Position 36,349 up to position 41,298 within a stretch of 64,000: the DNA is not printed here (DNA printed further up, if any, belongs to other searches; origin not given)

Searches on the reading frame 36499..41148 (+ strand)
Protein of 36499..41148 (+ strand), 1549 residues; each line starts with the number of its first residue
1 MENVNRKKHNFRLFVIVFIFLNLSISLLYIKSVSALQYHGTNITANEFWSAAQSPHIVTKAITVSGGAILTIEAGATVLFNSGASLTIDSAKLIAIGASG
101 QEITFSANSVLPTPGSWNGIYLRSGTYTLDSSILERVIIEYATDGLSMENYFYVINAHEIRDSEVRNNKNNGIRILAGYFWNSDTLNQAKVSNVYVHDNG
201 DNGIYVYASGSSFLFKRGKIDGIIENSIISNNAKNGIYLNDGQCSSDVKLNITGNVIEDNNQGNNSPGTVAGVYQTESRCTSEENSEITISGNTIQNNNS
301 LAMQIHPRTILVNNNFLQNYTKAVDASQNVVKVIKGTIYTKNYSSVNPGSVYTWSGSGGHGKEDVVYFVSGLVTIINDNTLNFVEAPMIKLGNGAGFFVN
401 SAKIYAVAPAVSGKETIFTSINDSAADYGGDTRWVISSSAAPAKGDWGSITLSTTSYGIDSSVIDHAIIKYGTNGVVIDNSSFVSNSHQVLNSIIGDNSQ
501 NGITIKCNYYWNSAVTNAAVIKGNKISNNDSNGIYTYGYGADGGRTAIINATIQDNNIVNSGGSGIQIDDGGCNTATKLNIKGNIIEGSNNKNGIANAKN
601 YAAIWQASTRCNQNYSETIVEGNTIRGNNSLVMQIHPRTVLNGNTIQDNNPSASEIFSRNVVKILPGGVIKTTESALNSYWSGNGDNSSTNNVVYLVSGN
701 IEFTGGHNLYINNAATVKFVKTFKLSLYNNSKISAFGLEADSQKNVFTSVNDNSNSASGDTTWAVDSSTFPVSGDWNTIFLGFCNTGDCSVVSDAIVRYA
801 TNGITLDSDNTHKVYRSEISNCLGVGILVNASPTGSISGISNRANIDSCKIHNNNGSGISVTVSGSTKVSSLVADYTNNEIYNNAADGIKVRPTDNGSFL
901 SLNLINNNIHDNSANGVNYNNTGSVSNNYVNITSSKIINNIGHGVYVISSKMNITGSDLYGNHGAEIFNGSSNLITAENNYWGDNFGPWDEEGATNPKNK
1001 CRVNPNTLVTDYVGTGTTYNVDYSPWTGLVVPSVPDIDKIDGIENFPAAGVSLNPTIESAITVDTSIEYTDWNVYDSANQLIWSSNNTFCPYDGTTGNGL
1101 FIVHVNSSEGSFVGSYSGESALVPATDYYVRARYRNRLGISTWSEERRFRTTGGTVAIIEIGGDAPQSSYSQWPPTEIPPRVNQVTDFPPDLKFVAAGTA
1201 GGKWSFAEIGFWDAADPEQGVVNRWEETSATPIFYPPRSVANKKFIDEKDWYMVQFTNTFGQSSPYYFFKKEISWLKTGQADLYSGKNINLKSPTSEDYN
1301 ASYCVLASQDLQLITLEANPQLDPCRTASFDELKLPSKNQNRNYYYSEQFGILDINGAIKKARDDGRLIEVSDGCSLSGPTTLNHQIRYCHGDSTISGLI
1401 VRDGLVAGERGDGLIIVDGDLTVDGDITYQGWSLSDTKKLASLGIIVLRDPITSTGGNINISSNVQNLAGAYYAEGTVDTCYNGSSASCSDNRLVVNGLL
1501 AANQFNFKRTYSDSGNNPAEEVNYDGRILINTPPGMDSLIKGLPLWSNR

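Call 71: search_protein_families(library=pfam, proteins=[window:36499-41148:+], max_evalue=0.00001)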
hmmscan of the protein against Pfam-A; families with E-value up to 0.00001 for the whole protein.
window:36499-41148:+ (1549 aa): 1 family
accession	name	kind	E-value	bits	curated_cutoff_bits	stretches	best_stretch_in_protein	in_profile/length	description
PF13229.12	Beta_helix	-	2.2e-15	57.1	25.9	2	100-261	9-138/158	Right handed beta helix region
